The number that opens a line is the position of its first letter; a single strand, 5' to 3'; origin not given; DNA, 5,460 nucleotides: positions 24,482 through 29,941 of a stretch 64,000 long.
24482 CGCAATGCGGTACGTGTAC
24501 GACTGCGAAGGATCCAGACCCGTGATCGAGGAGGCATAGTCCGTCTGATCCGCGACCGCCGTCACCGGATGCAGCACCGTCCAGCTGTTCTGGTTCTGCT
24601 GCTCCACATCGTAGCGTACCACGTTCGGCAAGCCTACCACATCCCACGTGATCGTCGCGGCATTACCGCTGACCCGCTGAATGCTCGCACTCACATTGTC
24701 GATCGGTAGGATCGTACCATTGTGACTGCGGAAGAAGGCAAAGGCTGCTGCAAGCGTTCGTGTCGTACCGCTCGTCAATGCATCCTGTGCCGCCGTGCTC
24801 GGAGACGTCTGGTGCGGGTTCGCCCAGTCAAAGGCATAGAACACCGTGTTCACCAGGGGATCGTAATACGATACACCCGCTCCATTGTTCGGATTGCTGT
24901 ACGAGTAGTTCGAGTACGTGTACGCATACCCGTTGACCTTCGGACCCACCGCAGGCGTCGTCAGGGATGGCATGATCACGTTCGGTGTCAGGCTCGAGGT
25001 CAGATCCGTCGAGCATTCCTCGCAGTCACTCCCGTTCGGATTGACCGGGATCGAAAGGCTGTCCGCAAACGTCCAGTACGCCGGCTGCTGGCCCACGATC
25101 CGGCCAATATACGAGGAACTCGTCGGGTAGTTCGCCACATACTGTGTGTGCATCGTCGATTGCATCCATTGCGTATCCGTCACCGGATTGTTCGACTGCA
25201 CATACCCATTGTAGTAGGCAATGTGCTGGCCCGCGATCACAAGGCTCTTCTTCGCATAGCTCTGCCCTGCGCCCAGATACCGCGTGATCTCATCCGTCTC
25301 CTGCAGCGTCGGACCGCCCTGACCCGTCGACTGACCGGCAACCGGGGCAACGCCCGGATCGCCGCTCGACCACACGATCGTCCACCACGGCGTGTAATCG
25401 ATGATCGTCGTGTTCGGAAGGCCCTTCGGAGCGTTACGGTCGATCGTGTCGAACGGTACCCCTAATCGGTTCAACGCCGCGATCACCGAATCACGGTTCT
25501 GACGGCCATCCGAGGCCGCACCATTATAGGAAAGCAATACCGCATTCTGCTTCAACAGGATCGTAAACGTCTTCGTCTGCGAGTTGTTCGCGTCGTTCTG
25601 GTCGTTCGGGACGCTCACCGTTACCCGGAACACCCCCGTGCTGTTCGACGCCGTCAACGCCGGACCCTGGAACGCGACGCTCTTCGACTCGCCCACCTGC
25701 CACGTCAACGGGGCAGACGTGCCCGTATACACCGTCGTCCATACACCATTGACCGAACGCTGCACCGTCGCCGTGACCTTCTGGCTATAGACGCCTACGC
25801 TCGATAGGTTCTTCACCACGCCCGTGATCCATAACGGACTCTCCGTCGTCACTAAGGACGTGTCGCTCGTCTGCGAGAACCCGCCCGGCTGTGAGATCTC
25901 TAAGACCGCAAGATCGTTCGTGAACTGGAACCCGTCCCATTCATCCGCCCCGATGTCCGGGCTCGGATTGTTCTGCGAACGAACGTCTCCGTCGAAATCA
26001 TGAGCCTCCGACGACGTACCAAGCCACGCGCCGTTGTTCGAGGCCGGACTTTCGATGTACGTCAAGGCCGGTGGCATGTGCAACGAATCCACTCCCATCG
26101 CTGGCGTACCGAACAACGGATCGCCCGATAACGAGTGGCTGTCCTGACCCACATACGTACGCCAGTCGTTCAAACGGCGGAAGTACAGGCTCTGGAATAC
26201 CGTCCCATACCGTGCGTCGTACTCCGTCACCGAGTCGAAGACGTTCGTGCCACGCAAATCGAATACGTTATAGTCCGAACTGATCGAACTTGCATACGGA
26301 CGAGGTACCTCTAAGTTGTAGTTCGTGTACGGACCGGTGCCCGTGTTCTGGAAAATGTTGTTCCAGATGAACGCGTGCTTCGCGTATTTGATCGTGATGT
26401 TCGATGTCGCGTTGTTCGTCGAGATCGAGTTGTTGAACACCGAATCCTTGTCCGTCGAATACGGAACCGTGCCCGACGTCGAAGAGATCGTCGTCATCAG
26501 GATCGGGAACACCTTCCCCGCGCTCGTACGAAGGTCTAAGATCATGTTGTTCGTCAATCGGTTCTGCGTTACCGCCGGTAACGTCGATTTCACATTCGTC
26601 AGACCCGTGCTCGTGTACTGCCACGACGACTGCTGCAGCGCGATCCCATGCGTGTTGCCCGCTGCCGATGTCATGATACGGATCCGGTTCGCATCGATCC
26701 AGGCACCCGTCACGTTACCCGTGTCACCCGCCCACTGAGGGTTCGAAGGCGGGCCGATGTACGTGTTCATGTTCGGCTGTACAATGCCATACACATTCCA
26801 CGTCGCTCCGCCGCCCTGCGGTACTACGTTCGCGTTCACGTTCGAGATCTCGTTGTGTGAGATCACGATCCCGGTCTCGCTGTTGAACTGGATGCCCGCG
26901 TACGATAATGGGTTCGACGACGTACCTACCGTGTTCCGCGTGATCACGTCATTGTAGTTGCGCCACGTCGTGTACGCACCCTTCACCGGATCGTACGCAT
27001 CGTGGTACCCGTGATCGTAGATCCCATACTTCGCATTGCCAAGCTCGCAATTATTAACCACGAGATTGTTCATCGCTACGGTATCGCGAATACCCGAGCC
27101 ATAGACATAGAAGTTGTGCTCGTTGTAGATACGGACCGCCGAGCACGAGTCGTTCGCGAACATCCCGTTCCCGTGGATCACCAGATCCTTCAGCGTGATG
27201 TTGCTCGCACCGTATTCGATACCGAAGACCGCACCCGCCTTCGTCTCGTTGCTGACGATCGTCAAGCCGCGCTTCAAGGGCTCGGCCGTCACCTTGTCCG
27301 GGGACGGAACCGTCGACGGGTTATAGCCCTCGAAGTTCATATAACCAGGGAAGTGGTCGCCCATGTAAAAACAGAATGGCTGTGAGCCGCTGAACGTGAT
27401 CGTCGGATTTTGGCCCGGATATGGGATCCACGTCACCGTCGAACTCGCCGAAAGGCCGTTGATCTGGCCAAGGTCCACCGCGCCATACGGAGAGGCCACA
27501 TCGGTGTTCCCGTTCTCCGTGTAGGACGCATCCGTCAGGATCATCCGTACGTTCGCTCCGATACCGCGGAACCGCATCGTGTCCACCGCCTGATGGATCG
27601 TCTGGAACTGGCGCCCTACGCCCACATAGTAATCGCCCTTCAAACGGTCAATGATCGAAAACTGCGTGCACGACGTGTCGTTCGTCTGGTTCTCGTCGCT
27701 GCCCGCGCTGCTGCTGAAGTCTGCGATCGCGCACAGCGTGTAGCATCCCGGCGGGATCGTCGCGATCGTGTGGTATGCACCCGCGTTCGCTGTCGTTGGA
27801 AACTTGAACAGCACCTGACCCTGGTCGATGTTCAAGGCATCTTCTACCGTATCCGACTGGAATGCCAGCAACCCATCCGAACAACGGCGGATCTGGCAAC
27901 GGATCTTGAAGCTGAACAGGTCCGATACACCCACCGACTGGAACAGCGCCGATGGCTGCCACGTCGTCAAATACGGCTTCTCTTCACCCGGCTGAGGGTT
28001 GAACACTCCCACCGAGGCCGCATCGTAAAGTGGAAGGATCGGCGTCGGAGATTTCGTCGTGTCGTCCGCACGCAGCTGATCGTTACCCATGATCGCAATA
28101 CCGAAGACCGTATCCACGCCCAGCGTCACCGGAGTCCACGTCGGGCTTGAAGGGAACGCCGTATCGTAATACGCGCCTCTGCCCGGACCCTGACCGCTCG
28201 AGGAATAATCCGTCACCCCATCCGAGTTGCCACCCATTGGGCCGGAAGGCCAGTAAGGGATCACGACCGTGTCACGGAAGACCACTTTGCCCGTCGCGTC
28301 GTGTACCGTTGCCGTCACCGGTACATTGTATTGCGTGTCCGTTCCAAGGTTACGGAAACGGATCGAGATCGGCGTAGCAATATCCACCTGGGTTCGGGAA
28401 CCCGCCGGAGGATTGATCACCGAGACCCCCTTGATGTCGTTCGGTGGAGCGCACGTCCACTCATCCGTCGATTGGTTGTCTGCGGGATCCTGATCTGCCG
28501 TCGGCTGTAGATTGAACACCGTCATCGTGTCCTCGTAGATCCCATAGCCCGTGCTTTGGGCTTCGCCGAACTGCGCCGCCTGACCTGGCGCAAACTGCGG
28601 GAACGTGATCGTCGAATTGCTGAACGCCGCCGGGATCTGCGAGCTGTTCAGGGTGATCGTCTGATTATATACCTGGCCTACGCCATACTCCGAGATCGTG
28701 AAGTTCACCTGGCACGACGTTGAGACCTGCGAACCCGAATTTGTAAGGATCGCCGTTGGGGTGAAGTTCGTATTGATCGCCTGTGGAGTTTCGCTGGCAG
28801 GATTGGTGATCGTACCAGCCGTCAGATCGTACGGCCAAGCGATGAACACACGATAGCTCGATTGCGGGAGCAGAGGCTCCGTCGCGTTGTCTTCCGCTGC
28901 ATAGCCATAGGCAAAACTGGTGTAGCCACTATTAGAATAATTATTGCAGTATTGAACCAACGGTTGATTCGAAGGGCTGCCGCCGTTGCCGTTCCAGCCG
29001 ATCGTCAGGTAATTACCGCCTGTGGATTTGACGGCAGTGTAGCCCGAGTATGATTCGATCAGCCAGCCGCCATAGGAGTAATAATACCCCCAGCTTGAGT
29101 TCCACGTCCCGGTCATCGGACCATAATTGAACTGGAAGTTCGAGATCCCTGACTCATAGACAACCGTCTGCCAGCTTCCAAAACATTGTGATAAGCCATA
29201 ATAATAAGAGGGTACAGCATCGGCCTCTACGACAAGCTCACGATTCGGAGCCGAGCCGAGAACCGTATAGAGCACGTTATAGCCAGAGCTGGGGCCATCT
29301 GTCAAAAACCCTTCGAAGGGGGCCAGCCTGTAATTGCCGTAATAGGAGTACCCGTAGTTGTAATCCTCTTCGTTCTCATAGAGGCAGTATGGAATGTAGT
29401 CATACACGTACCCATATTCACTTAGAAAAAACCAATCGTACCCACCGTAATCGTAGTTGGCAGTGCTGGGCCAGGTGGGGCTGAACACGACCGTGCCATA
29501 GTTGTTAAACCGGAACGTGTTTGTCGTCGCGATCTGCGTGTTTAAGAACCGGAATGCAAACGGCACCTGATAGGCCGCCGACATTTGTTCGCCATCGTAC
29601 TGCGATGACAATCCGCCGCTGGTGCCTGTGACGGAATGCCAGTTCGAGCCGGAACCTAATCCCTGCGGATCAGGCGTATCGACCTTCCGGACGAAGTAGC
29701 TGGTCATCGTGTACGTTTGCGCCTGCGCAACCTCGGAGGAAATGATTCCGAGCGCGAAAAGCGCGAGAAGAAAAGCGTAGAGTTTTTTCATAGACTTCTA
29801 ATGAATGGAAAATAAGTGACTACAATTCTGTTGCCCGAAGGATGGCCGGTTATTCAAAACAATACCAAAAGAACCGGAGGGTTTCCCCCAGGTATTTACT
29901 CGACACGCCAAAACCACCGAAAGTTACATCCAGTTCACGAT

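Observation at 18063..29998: Tandem pair of ~5.6 kb giant T9SS beta-helix genes: 3' ~4.8 kb identical, 5' ends and promoters diverged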

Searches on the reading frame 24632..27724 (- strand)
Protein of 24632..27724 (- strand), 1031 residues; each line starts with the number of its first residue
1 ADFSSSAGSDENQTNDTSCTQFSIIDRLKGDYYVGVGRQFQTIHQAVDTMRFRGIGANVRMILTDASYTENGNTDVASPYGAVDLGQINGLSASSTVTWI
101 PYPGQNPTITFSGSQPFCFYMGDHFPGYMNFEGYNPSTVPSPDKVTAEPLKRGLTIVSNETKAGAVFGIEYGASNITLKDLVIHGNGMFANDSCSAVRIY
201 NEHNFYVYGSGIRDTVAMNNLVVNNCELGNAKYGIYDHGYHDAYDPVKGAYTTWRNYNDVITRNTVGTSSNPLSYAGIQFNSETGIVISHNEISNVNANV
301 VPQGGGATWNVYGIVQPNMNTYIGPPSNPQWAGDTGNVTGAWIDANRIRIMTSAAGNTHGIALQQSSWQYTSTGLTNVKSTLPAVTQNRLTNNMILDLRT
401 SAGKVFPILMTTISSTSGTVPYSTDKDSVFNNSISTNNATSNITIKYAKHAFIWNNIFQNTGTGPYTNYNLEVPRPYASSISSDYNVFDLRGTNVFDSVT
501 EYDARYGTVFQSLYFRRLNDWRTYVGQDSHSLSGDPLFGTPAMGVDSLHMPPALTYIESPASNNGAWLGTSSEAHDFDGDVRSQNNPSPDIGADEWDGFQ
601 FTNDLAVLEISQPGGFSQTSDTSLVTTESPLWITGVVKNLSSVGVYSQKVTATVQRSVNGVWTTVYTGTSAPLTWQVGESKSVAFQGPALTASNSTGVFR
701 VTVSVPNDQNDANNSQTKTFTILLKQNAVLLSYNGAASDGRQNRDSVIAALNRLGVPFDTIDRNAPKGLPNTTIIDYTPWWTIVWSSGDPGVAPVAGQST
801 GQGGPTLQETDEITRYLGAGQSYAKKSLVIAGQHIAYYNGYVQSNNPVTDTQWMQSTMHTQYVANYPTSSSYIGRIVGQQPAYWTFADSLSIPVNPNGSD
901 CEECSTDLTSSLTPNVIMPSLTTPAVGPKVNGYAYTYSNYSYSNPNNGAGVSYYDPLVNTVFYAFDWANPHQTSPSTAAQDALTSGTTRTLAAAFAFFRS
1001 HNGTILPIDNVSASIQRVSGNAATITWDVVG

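Call 35: predict_structure(alignment_id=A3)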
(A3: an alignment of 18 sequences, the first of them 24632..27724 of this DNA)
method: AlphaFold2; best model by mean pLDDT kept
length: 1031 residues; sequences in the alignment: 18
mean_pLDDT: 54.6   pTM: 0.50
mean pLDDT of the five models: 54.6, 53.2, 52.7, 50.5, 46.1
residues with pLDDT >= 90: 81; 70-90: 259; 50-70: 172; < 50: 519
segments of 3 or more residues with pLDDT < 50: 1-24, 136-150, 203-215, 304-306, 320-335, 367-369, 371-383, 413-425, 479-487, 526-603, 614-629, 708-711, 723-743, 749-1019, 1021-1031
pLDDT, mean of each block of 10 residues (from residue 1): 34 35 64 90 88 89 91 83 87 89 86 90 80 57 41 84 88 84 89 84 47 60 90 82 55 72 85 90 78 85 59 76 37 51 80 82 63 44 60 73 77 44 52 61 61 55 57 54 45 59 52 57 45 28 29 26 27 30 28 24 64 43 43 75 69 80 83 75 76 64 69 69 42 44 48 45 43 35 34 28 31 33 26 24 25 29 26 25 25 34 31 27 27 28 29 28 31 32 37 39 28 37 33 24
secondary structure, 60 per line:
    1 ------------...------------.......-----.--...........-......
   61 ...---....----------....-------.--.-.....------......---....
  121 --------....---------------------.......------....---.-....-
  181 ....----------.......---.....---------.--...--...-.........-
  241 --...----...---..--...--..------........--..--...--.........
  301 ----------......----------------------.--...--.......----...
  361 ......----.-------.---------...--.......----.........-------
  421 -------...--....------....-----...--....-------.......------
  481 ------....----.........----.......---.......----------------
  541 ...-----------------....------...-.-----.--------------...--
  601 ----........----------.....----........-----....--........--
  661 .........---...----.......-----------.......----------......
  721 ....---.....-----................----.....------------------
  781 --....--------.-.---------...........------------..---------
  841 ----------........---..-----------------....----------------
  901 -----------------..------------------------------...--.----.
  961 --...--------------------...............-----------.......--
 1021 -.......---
elements in order (helices of 4 or more, strands of 3 or more residues): E28-34 H43-53 E55-63 E67-70 E81-84 E97-101 E108-113 E117-120 E129-132 E154-160 E167-170 E176-179 E181-184 E195-201 H205-209 E222-224 E227-229 E231-239 E243-245 E250-252 E260-262 E273-280 E287-289 E292-297 E311-316 E342-344 E347-353 E358-366 E389-391 E394-400 E405-413 E428-430 E433-436 E443-446 E452-454 E457-460 E468-474 E487-490 E495-503 E508-514 H518-524 H561-564 E605-612 E623-627 E632-639 E645-648 E651-658 E661-669 E673-675 E680-686 E698-704 E715-724 E728-732 H738-753 E758-762 E783-786 H807-817 H851-858 H881-884 E950-952 E963-965 H986-1000 E1012-1018 E1022-1028

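Call 40: fold_search(model_id=the predicted structure, library=pdb)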
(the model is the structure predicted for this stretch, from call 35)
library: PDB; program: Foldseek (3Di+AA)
matches with E <= 10: 1652; with E <= 0.001: 3
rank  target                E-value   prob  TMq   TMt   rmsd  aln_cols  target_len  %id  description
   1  5olq_A                1.2e-05  1.00  0.19  0.38  12.4       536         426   10  Rhamnogalacturonan lyase (released 2017-11-29)
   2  5olq_C                1.6e-04  1.00  0.17  0.34  12.3       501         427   10  Rhamnogalacturonan lyase (released 2017-11-29)
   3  4mr0_A                4.4e-04  1.00  0.23  0.45  11.0       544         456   11  Crystal structure of PfbA, a surface adhesin of Streptococcus pneumoniae (released 2014-02-05)
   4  8xru_A                1.1e-03  1.00  0.08  0.10   6.3       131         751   20  The crystal structure of a GH3 enzyme CcBgl3B with glycerol (released 2024-04-10)
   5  8xrt_D                1.4e-03  1.00  0.08  0.11   6.3       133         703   20  The crystal structure of a GH3 enzyme CcBgl3B (released 2024-04-10)
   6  7ms2_A                1.4e-03  1.00  0.08  0.11  13.9       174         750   13  Three-dimensional structure of a GH3 Beta-glucosidase from Clostridium thermocellum in complex with glycerol (released 2022-05-18)
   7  8xrv_B                1.4e-03  1.00  0.09  0.12   5.6       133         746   17  The crystal structure of a GH3 enzyme CcBgl3B with glucose (released 2024-04-10)
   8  8xrx_A                1.8e-03  1.00  0.08  0.11   6.0       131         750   20  The crystal structure of a GH3 enzyme CcBgl3B with glucose and gentiobiose (released 2024-04-10)
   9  7ey2_B                1.8e-03  1.00  0.07  0.09   9.4       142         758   11  Bifunctional xylosidase/glucosidase LXYL D300N mutant with intermediate substrate xylose (released 2022-06-01)
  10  7ms2_B                1.9e-03  0.93  0.08  0.11  24.2       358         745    9  Three-dimensional structure of a GH3 Beta-glucosidase from Clostridium thermocellum in complex with glycerol (released 2022-05-18)
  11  8xru_B                2.1e-03  1.00  0.08  0.11   6.1       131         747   19  The crystal structure of a GH3 enzyme CcBgl3B with glycerol (released 2024-04-10)
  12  8xrt_B                2.2e-03  1.00  0.08  0.10   6.1       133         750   19  The crystal structure of a GH3 enzyme CcBgl3B (released 2024-04-10)
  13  7ey2_E                2.2e-03  1.00  0.07  0.09   9.4       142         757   11  Bifunctional xylosidase/glucosidase LXYL D300N mutant with intermediate substrate xylose (released 2022-06-01)
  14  3u4a_A                2.3e-03  1.00  0.08  0.11   6.0       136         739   12  From soil to structure: a novel dimeric family 3-beta-glucosidase isolated from compost using metagenomic analysis (released 2013-04-10)
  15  8j9f_C                2.3e-03  1.00  0.08  0.10  15.1       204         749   12  Structure of STG-hydrolyzing beta-glucosidase 1 (PSTG1) (released 2024-04-10)
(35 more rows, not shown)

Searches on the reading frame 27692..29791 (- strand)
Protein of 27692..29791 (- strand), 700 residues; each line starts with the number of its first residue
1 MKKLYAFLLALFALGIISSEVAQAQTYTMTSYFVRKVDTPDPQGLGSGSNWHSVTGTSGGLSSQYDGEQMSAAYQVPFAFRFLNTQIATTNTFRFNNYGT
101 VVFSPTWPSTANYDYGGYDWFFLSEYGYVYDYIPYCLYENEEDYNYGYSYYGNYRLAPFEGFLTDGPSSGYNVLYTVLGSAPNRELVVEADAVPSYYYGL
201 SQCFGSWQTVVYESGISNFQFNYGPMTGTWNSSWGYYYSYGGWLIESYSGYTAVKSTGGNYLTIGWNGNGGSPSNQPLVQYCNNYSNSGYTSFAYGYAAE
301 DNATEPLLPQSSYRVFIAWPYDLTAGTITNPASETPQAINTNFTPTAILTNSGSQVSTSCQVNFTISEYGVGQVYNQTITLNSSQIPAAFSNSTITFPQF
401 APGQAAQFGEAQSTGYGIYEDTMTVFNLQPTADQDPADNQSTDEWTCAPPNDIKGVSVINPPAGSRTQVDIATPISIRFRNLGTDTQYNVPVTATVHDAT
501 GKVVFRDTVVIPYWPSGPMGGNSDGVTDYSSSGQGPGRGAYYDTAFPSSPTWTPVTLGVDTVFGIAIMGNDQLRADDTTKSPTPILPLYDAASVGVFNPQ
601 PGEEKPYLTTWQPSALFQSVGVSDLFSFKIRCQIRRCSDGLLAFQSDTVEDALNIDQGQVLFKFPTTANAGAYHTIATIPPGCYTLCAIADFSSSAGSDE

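Call 33: predict_structure(alignment_id=A2)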
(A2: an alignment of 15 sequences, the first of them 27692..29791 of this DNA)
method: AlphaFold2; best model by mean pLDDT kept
length: 700 residues; sequences in the alignment: 15
mean_pLDDT: 73.9   pTM: 0.53
mean pLDDT of the five models: 73.9, 70.0, 67.1, 65.2, 61.6
residues with pLDDT >= 90: 80; 70-90: 366; 50-70: 185; < 50: 69
segments of 3 or more residues with pLDDT < 50: 1-4, 13-24, 64-66, 121-131, 239-247, 287-297, 694-700
pLDDT, mean of each block of 10 residues (from residue 1): 52 45 64 87 86 84 58 87 87 85 75 52 44 67 68 85 56 87 87 65 81 86 79 52 50 83 68 69 54 43 66 87 85 71 90 87 83 84 89 91 68 71 83 70 74 75 72 81 75 83 83 68 56 53 69 78 78 65 72 82 85 85 70 88 85 70 87 87 88 50
secondary structure, 60 per line:
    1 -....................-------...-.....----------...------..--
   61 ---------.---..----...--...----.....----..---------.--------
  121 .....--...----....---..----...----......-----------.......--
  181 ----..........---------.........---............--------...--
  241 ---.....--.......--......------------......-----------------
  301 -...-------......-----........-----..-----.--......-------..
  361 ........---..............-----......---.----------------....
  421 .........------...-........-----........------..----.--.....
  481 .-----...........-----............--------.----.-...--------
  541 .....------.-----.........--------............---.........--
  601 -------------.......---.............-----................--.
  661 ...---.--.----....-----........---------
elements in order (helices of 4 or more, strands of 3 or more residues): H2-21 E33-37 E80-82 E85-87 E92-96 E121-125 E128-130 H135-138 E148-150 E155-160 E172-178 E185-194 E204-212 E216-227 E236-238 E244-248 E251-257 E260-265 E278-283 E312-317 E323-330 E346-351 E359-368 E372-382 E391-396 E417-429 E440-447 E453-460 E476-481 E487-497 E503-514 E541-545 E558-566 E578-586 E590-598 E614-620 E624-636 E642-654 E660-663 E684-691

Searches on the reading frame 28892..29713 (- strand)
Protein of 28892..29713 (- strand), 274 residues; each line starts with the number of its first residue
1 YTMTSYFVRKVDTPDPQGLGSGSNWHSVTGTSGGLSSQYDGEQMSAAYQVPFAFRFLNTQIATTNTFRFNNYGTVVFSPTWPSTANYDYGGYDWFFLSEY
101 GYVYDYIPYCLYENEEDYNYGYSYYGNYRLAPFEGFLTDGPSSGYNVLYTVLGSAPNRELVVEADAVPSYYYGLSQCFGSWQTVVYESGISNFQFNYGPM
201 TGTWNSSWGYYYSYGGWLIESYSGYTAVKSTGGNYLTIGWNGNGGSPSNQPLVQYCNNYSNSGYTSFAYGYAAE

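Call 87: search_protein_representatives(protein=window:28892-29713:-)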
Query: 274 residues. Proteins with E-value up to 0.001 (for the whole library): 17; up to 1e-10: 9; up to 1e-30: 3. The best 17 are listed.
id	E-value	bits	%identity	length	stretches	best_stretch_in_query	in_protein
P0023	8.2e-90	317.6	60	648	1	1-274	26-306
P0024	3.2e-87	309.1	66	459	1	1-257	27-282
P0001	2.0e-83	296.7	63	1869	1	1-259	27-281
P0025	3.2e-29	118.7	44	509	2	1-203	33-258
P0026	2.7e-23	99.2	40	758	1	20-265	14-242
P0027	1.6e-20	90.1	44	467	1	19-244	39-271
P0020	1.7e-18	83.5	38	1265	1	19-263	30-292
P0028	8.8e-15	71.3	52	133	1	1-81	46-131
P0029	3.2e-14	69.5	47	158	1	1-124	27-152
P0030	4.2e-10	56.0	41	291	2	148-210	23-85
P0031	3.8e-09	52.8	50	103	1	1-68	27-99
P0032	3.4e-06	43.1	34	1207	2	131-206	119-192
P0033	1.1e-05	41.4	32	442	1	25-224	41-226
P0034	2.2e-05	40.5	37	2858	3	140-202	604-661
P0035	2.4e-04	37.1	41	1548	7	7-57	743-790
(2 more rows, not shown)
